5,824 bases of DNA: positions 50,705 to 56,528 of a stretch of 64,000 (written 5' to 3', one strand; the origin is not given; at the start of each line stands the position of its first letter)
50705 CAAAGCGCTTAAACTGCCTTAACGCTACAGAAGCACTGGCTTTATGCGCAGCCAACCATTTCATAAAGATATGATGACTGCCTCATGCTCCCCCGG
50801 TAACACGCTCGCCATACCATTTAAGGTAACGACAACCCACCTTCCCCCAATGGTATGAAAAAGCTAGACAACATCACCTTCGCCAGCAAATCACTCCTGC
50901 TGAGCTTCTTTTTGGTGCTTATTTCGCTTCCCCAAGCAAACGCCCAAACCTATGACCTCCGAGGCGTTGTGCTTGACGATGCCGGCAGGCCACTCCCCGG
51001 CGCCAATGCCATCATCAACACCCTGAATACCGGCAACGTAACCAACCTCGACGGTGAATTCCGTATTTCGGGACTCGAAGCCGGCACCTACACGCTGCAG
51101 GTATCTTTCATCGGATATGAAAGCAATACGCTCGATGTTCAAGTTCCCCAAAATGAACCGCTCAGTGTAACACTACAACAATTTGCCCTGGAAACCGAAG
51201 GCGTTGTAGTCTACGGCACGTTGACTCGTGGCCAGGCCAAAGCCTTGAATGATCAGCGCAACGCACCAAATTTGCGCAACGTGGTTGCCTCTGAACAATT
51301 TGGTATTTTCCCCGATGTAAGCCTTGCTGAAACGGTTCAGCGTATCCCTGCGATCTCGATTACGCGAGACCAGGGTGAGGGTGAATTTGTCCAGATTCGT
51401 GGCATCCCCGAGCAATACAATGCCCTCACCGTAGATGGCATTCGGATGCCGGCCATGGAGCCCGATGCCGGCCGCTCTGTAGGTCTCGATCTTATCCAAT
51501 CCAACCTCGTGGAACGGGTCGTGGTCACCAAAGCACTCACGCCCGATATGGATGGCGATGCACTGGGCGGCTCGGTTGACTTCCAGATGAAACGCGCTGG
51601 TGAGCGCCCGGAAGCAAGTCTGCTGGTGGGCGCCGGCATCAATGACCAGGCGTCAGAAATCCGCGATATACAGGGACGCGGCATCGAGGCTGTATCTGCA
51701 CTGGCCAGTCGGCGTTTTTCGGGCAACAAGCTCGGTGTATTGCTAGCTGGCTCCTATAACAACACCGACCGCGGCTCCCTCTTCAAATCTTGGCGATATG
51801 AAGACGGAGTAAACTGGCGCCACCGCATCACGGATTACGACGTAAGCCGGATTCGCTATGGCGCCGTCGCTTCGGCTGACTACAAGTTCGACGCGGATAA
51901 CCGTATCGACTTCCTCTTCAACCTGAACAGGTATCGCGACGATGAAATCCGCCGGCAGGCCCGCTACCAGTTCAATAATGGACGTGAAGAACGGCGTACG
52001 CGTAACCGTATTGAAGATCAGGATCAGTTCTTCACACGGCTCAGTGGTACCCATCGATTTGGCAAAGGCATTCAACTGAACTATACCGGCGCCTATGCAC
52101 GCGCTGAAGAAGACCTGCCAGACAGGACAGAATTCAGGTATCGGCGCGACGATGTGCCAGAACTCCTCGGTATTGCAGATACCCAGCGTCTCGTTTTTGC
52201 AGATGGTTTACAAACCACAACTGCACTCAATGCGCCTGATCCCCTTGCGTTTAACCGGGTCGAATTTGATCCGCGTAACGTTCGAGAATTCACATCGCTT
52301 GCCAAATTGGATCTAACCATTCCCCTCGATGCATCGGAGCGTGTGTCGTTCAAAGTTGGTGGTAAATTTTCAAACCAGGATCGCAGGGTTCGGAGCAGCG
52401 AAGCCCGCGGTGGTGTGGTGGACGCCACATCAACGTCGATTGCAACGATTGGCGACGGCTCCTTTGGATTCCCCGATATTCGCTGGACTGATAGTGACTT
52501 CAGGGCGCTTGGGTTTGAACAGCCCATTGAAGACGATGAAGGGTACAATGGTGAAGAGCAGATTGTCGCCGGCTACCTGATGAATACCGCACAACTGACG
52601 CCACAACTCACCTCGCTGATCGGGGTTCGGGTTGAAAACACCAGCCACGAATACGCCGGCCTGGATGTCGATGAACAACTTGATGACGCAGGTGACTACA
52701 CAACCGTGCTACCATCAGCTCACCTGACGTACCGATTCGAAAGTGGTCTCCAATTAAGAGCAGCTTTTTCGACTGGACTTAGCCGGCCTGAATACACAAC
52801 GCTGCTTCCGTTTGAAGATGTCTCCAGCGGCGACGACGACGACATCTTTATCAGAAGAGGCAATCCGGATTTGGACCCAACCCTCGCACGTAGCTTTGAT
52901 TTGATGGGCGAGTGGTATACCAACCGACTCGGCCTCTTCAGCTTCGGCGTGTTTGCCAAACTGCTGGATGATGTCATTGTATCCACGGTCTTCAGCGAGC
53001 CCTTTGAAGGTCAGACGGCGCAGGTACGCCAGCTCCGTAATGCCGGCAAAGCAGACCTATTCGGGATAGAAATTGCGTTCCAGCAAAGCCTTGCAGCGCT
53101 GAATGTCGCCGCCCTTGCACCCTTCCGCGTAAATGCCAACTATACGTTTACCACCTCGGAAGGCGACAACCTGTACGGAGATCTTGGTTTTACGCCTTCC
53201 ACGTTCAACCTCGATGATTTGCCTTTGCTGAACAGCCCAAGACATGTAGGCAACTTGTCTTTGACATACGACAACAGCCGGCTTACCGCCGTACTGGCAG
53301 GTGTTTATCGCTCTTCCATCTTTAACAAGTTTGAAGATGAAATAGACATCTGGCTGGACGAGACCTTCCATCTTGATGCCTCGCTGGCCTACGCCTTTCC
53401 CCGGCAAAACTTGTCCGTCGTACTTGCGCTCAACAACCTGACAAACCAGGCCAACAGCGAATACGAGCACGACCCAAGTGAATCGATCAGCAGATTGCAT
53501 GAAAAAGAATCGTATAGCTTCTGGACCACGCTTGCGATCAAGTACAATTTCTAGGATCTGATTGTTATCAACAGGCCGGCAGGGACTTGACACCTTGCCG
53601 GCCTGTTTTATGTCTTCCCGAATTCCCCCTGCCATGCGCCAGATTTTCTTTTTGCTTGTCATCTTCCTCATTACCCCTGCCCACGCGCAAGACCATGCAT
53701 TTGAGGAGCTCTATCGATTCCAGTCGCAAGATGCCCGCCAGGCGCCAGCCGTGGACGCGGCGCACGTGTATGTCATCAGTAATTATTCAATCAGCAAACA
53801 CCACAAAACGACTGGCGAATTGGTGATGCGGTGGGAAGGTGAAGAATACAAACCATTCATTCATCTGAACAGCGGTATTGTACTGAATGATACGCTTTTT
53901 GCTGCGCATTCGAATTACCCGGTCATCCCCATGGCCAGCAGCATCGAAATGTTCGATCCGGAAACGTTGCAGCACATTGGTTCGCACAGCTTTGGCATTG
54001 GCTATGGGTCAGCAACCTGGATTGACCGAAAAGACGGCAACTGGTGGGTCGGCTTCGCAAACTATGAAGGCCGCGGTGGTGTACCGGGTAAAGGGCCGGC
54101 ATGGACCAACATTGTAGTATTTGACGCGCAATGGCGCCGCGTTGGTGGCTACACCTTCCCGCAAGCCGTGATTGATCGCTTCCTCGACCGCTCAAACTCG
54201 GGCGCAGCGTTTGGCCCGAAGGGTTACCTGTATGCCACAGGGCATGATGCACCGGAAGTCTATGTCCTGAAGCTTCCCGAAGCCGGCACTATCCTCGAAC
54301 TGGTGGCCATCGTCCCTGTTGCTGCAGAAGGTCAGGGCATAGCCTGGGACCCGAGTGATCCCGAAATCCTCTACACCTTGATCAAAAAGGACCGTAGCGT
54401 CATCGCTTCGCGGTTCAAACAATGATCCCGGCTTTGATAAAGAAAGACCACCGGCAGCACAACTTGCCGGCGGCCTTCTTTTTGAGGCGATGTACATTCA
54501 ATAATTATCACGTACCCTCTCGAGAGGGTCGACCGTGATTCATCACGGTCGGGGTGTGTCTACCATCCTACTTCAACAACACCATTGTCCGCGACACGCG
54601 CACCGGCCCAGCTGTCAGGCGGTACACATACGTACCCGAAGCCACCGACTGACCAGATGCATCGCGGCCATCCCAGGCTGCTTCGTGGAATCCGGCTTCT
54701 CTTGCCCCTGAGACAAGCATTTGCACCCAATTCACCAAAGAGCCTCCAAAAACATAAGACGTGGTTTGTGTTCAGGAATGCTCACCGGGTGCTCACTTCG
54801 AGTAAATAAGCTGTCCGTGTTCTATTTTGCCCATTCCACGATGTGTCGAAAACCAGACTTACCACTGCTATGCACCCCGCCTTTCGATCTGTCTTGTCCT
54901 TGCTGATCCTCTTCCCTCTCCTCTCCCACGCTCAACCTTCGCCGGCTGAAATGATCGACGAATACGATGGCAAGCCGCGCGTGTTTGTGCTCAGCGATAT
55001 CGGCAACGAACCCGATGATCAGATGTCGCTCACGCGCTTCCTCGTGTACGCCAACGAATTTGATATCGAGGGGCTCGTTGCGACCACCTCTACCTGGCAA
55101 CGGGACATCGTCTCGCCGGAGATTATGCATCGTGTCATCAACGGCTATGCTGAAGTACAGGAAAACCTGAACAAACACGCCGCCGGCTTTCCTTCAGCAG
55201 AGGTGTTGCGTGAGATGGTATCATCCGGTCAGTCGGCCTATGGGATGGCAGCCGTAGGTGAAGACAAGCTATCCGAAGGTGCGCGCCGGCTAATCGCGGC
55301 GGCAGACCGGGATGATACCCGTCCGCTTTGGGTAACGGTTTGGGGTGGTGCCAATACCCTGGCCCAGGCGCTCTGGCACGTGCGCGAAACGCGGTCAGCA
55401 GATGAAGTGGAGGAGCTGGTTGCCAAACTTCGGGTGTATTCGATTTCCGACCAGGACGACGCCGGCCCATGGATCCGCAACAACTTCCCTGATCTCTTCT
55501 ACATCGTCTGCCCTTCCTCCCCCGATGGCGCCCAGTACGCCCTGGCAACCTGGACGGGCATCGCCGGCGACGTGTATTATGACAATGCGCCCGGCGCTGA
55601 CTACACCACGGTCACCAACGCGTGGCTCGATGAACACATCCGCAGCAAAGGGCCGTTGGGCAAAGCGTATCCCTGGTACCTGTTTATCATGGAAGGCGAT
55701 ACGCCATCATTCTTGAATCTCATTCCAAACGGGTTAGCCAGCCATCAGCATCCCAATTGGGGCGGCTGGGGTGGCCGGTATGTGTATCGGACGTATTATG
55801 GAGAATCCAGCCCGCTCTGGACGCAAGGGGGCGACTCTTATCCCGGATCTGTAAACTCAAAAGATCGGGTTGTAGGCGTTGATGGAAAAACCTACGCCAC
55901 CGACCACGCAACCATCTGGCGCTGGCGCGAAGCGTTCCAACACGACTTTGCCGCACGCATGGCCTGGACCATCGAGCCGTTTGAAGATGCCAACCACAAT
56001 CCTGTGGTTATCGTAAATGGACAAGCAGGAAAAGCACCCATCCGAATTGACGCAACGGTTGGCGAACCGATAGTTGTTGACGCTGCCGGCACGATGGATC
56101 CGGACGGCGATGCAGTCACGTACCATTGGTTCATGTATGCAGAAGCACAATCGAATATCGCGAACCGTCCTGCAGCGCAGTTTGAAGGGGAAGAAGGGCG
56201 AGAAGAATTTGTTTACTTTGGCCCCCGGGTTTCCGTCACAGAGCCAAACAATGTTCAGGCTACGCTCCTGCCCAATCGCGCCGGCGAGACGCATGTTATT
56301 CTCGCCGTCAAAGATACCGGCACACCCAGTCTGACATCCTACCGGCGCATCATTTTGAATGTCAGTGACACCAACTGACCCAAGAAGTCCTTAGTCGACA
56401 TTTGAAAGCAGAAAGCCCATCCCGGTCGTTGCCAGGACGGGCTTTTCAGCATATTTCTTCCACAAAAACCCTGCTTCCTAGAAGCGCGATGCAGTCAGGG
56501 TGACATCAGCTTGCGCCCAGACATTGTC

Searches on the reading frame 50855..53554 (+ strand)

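Call 60: search_protein_families(library=pfam, proteins=[window:50855-53554:+], max_evalue=0.0001)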
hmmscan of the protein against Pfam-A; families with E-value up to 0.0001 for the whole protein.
window:50855-53554:+ (899 aa): 5 families
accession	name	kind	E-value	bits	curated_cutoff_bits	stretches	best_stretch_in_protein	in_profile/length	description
PF00593.30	TonB_dep_Rec_b-barrel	-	1.5e-33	117.8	27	1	491-862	71-436/436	TonB dependent receptor-like, beta-barrel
PF14905.12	OMP_b-brl_3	-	2.9e-29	102.8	27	1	546-883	85-395/408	Outer membrane protein beta-barrel family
PF13715.12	CarbopepD_reg_2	-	3e-19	69.3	32.2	1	36-119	2-88/88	CarboxypepD_reg-like domain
PF13620.12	CarboxypepD_reg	-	2.6e-15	57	32.3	1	35-107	2-81/82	Carboxypeptidase regulatory-like domain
PF07715.20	Plug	-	6.3e-15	56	23.9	1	134-239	2-106/107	TonB-dependent Receptor Plug Domain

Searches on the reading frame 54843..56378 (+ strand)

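Call 60: search_protein_families(library=pfam, proteins=[window:54843-56378:+], max_evalue=0.0001)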
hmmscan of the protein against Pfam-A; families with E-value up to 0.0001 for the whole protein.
window:54843-56378:+ (511 aa): 2 families
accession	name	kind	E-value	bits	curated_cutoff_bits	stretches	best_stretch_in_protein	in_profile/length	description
PF07632.16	Sde182_NH-like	-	2.1e-113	378.8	26.8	1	46-313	1-268/268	Cellulose-binding Sde182, nucleoside hydrolase-like domain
PF21027.3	Sde0182_C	-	6.3e-20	72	27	1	410-507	2-83/83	Cellulose-binding protein Sde0182, C-terminal domain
